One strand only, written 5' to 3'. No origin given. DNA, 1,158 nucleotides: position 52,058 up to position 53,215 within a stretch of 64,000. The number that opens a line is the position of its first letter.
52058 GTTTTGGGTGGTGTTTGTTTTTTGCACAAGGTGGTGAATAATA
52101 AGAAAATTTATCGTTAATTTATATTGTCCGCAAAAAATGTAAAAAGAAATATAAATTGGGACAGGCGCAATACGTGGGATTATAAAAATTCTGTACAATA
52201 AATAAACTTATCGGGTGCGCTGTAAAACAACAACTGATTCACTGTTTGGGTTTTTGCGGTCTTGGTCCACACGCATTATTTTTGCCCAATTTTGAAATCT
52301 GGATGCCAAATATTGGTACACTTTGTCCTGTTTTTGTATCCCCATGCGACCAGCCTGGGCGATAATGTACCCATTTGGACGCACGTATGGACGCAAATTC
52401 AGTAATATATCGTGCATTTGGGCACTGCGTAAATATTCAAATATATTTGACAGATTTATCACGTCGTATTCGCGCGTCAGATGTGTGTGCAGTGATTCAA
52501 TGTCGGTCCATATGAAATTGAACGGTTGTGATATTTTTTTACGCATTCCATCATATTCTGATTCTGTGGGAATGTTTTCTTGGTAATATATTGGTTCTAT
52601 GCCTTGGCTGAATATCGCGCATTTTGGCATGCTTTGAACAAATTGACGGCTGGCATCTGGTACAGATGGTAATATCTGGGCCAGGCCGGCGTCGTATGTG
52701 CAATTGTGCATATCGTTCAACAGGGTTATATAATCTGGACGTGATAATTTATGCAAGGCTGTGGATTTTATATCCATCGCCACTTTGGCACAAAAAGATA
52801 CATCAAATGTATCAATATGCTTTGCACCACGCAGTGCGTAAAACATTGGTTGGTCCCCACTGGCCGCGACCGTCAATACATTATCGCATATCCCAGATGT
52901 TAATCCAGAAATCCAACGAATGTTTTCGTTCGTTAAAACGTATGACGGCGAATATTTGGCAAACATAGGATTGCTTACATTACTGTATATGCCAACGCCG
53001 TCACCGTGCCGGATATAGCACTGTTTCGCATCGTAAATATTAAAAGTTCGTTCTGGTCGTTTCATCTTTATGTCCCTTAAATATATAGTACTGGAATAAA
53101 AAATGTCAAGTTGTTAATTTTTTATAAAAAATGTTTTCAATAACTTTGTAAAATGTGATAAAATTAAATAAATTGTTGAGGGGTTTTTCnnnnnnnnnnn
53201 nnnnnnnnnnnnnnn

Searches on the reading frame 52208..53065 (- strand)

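Call 37: search_protein_families(library=pfam, proteins=[window:52208-53065:-], max_evalue=0.001)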
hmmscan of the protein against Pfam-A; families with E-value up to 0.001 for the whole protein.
window:52208-53065:- (285 aa): 3 families
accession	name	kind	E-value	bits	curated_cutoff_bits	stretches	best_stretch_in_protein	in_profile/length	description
PF11899.13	DUF3419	-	6.3e-10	39.2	28.2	1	58-154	29-125/385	Protein of unknown function (DUF3419)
PF08242.18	Methyltransf_12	-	0.00075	20.6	30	0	188-234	57-98/98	Methyltransferase domain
PF01739.24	CheR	-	0.00088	19.2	27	0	155-235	92-172/195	CheR methyltransferase, SAM binding domain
